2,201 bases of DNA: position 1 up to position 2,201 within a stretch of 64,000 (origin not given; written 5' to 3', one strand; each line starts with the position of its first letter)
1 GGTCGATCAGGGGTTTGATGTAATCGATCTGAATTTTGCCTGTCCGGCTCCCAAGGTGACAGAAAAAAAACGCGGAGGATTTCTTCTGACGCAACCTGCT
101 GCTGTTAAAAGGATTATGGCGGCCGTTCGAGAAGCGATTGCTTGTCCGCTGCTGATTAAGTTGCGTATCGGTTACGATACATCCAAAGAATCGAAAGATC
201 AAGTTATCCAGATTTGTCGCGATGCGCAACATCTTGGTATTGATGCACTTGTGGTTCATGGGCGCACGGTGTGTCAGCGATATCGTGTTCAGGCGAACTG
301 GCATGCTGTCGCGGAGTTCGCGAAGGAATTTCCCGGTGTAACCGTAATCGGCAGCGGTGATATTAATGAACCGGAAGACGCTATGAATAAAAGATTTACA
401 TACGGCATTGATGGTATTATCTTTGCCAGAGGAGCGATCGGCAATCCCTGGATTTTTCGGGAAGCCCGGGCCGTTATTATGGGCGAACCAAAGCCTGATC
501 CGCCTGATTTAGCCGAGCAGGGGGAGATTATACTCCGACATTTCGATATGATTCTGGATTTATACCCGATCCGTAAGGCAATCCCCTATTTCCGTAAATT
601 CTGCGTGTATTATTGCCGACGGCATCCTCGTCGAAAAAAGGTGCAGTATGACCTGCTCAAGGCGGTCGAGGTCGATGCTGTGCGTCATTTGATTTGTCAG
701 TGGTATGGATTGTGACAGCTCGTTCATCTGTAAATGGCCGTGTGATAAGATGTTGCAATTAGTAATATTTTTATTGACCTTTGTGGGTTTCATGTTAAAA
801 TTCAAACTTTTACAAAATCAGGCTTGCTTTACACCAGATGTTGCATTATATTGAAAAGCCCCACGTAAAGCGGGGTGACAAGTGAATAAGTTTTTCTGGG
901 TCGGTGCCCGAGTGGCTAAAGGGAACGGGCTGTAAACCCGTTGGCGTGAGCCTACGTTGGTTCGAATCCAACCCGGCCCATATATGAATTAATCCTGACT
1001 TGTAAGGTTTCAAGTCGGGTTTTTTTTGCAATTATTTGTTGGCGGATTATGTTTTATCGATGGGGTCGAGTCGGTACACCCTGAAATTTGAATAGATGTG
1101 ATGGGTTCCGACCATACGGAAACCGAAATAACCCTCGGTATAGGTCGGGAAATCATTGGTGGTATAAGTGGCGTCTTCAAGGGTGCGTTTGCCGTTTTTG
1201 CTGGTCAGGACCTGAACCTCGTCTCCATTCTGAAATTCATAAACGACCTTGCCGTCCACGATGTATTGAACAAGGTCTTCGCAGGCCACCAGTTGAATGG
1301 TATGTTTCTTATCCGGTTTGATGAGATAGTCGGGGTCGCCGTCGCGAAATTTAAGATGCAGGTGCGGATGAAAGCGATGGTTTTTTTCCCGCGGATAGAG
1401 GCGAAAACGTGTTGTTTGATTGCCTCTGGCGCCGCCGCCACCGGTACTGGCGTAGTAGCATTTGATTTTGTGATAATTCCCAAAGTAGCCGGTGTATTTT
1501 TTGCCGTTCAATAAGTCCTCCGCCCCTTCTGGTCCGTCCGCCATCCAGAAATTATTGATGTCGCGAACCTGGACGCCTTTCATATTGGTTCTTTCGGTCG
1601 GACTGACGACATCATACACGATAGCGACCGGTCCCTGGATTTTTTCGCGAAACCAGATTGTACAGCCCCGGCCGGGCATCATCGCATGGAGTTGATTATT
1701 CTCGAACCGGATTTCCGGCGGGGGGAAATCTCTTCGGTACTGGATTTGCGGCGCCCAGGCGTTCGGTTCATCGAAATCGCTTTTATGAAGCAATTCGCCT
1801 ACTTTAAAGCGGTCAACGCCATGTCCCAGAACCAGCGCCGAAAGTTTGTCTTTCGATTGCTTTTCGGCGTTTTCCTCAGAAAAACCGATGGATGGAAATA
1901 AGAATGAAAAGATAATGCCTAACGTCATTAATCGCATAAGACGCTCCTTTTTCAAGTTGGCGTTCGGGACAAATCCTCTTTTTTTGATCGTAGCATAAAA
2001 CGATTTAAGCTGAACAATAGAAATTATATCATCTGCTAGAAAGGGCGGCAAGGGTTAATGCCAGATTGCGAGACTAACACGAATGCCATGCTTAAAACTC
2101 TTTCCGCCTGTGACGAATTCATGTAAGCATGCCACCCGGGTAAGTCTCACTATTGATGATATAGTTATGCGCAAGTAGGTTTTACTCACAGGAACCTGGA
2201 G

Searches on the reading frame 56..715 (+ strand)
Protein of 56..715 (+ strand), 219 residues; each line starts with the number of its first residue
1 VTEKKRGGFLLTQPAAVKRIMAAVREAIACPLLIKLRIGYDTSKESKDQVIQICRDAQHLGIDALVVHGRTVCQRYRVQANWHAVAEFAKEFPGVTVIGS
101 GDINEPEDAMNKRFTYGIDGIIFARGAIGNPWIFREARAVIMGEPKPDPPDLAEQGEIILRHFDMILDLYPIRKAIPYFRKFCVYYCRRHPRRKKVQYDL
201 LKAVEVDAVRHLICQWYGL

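Call 70: search_protein_families(library=pfam, proteins=[window:56-715:+], max_evalue=0.0001)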
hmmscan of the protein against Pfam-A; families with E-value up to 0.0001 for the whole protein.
window:56-715:+ (219 aa): 1 family
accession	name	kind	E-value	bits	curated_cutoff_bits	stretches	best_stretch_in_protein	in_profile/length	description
PF01207.24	Dus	-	2.2e-38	132.6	20.4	1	2-196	95-285/311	Dihydrouridine synthase (Dus)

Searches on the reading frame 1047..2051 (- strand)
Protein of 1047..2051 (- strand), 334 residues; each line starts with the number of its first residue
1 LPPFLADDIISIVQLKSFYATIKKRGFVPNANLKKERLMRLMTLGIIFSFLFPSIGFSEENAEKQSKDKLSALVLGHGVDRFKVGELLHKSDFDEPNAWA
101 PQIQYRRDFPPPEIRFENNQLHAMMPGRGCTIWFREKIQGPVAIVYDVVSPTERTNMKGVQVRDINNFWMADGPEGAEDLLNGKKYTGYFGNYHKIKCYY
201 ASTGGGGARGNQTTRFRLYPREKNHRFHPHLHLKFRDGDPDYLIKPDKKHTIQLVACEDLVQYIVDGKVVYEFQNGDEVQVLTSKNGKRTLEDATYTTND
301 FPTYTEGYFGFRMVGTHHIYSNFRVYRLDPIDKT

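Call 70: search_protein_families(library=pfam, proteins=[window:1047-2051:-], max_evalue=0.0001)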
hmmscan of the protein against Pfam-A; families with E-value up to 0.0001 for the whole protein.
window:1047-2051:- (334 aa): 1 family
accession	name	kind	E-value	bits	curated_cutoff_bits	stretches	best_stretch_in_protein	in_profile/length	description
PF19763.6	DUF6250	-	5.6e-33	114.6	26.9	1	128-277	5-144/165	Domain of unknown function (DUF6250)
